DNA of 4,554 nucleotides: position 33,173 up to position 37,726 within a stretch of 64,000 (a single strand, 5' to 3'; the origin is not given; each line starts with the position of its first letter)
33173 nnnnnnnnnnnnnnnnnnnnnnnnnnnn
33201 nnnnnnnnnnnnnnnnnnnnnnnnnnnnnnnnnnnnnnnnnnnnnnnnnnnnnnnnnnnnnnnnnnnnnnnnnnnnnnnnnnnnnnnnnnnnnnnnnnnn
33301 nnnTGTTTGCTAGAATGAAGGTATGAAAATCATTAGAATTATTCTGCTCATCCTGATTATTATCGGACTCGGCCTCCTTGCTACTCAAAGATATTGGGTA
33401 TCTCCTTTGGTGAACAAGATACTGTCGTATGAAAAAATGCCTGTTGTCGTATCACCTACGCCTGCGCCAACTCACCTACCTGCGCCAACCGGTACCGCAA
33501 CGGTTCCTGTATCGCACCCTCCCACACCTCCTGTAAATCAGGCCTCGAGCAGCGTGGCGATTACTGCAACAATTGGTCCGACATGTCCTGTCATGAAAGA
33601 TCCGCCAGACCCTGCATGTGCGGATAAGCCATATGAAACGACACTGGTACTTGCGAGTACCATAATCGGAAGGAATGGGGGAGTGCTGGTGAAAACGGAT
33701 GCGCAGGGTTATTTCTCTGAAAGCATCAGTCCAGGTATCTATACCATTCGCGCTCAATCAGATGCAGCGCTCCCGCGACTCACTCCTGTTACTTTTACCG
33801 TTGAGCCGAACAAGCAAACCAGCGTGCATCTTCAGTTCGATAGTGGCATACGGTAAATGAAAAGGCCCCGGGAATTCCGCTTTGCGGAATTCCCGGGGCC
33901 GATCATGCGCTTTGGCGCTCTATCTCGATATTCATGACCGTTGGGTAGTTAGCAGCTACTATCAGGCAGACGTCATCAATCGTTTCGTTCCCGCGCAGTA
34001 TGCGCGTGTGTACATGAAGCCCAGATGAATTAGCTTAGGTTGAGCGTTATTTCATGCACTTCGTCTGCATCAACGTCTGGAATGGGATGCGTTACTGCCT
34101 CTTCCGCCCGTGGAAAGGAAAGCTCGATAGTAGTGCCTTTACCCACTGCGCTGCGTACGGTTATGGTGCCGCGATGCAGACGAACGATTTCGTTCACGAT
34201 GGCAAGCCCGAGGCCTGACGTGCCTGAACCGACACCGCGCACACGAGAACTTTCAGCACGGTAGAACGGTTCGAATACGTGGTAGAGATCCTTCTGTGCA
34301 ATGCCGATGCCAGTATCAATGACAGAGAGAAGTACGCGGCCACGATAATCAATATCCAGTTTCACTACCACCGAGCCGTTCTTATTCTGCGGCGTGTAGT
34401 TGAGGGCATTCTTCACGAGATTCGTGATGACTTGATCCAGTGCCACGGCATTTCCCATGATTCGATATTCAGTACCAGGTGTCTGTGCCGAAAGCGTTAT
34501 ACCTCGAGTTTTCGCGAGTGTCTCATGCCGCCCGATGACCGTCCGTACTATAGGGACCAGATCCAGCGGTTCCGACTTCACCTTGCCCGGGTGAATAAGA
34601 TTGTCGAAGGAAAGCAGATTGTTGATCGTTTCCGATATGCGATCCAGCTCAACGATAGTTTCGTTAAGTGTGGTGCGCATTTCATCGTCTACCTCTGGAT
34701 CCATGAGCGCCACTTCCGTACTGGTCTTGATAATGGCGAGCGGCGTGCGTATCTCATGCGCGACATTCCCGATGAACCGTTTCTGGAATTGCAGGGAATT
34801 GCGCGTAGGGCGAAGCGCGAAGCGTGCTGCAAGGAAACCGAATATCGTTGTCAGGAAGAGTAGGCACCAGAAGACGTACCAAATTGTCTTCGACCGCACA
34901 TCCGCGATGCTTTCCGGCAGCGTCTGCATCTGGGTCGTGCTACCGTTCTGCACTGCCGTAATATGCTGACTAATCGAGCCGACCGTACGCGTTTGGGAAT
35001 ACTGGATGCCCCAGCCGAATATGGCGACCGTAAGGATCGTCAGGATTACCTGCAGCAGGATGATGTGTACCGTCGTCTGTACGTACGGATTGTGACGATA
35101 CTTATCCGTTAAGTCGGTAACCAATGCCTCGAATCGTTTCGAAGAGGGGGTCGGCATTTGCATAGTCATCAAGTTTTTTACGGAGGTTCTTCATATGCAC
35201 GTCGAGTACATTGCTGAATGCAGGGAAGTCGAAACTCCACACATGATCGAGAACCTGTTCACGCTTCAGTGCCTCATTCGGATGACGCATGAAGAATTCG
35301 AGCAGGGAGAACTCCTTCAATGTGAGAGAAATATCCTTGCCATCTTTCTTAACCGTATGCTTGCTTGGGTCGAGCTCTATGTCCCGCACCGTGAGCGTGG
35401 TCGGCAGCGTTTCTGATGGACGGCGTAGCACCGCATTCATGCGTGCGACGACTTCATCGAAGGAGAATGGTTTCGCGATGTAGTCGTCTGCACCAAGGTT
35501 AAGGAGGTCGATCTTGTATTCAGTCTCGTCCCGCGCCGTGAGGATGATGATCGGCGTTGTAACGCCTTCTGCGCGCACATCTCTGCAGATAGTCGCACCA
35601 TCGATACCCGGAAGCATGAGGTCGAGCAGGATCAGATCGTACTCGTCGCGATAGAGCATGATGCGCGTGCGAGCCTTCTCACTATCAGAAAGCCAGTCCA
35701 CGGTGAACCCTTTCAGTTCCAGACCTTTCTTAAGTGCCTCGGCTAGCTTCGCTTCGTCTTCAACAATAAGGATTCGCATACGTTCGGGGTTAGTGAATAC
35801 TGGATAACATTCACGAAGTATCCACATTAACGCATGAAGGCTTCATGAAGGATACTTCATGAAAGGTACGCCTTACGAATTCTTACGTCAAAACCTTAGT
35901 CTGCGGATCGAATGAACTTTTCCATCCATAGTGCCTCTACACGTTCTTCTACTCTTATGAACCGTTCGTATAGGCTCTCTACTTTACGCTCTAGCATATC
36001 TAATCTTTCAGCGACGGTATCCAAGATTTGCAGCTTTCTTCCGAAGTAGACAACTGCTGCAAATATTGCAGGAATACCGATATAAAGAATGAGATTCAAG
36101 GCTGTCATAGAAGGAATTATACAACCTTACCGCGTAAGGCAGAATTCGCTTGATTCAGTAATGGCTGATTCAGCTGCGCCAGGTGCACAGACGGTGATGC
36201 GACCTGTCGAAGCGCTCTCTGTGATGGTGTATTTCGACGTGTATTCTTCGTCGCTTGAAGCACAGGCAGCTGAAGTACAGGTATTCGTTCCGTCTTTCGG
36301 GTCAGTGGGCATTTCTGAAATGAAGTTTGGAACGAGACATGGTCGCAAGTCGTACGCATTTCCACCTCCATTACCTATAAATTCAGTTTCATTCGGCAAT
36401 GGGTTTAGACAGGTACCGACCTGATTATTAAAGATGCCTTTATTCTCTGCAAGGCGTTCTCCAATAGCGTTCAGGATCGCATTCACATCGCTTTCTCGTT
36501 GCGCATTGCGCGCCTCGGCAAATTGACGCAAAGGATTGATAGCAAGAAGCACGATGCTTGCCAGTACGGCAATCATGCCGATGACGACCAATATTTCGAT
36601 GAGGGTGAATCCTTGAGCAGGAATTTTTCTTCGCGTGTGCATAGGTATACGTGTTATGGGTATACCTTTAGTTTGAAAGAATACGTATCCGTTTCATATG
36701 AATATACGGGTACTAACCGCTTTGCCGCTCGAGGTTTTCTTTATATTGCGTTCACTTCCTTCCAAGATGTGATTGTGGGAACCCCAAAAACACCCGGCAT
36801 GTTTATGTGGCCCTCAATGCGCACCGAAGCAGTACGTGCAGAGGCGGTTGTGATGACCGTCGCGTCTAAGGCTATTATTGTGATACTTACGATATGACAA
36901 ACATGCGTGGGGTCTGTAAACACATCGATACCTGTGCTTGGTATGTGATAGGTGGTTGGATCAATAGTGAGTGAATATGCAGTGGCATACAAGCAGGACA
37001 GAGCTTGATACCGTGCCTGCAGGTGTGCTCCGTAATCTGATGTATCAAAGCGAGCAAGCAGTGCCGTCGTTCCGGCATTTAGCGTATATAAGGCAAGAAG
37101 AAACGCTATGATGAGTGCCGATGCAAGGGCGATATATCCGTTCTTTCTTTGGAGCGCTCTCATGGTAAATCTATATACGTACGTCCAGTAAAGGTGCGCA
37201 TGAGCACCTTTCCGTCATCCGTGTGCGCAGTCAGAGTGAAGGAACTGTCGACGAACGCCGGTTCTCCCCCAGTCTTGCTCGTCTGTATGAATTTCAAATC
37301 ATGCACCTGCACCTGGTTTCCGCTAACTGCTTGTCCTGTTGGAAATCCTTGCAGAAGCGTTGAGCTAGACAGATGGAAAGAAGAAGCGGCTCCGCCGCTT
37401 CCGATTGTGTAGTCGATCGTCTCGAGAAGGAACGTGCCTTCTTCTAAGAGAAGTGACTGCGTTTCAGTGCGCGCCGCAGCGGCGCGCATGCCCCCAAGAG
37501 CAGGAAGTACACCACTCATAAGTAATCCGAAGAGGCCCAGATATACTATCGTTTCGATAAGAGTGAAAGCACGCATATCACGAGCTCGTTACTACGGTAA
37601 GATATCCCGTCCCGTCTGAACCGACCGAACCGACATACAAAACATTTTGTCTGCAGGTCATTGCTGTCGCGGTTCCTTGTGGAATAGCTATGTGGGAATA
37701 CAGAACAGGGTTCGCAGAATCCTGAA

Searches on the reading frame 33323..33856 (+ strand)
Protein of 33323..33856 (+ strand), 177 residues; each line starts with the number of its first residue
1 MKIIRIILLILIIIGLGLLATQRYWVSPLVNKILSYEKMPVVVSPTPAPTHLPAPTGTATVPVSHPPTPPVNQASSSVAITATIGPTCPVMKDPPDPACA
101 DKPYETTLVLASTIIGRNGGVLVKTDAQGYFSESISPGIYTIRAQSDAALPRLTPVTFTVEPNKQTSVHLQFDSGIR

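Call 34: search_protein_families(library=pfam, proteins=[window:33323-33856:+], max_evalue=0.1)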
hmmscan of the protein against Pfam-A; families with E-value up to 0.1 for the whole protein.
window:33323-33856:+ (177 aa): 1 family
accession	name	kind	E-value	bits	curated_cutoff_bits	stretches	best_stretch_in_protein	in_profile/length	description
PF13620.12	CarboxypepD_reg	-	0.0017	19.1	32.3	1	122-170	31-79/82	Carboxypeptidase regulatory-like domain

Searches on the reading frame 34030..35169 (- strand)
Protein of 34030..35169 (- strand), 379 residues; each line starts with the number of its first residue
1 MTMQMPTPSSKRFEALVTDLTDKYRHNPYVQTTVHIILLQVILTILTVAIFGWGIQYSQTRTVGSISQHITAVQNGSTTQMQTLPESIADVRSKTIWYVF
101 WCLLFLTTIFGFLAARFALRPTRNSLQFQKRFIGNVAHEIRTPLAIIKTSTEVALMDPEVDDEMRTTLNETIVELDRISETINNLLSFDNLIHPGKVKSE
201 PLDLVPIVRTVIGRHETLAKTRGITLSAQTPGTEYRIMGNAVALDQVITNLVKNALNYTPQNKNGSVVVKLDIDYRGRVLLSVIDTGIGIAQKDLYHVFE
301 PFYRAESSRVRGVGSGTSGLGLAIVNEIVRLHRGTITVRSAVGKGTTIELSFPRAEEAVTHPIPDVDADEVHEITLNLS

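Call 73: search_protein_families(library=pfam, proteins=[window:34030-35169:-], max_evalue=0.01)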
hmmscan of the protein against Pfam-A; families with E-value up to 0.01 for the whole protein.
window:34030-35169:- (379 aa): 2 families
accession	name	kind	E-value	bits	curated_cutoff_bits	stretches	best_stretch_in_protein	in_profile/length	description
PF02518.31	HATPase_c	-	3.1e-28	98.9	26.4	1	240-355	2-110/111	Histidine kinase-, DNA gyrase B-, and HSP90-like ATPase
PF00512.31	HisKA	-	5.8e-13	49.1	26.9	1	129-188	2-60/66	His Kinase A (phospho-acceptor) domain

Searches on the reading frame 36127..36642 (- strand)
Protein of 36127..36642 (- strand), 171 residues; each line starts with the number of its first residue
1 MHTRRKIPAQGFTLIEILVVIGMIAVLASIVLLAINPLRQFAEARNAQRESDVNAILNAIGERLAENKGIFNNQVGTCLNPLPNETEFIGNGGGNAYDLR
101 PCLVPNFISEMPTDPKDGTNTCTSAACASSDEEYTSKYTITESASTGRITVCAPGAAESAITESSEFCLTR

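Call 34: search_protein_families(library=pfam, proteins=[window:36127-36642:-], max_evalue=0.1)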
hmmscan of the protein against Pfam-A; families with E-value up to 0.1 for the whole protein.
window:36127-36642:- (171 aa): 2 families
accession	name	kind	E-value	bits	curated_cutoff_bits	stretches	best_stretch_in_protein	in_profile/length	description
PF07963.17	N_methyl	-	1.7e-05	24.7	21.2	1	10-32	5-27/27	Prokaryotic N-terminal methylation motif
PF03579.19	SHP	-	0.054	13.6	27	0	12-42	18-48/65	Small hydrophobic protein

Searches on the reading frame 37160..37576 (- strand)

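Call 73: search_protein_families(library=pfam, proteins=[window:37160-37576:-], max_evalue=0.01)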
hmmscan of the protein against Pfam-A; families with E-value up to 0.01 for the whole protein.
window:37160-37576:- (138 aa): 1 family
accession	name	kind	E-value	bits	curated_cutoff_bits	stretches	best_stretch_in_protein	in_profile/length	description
PF07963.17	N_methyl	-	0.00094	19.1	21.2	1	2-24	5-27/27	Prokaryotic N-terminal methylation motif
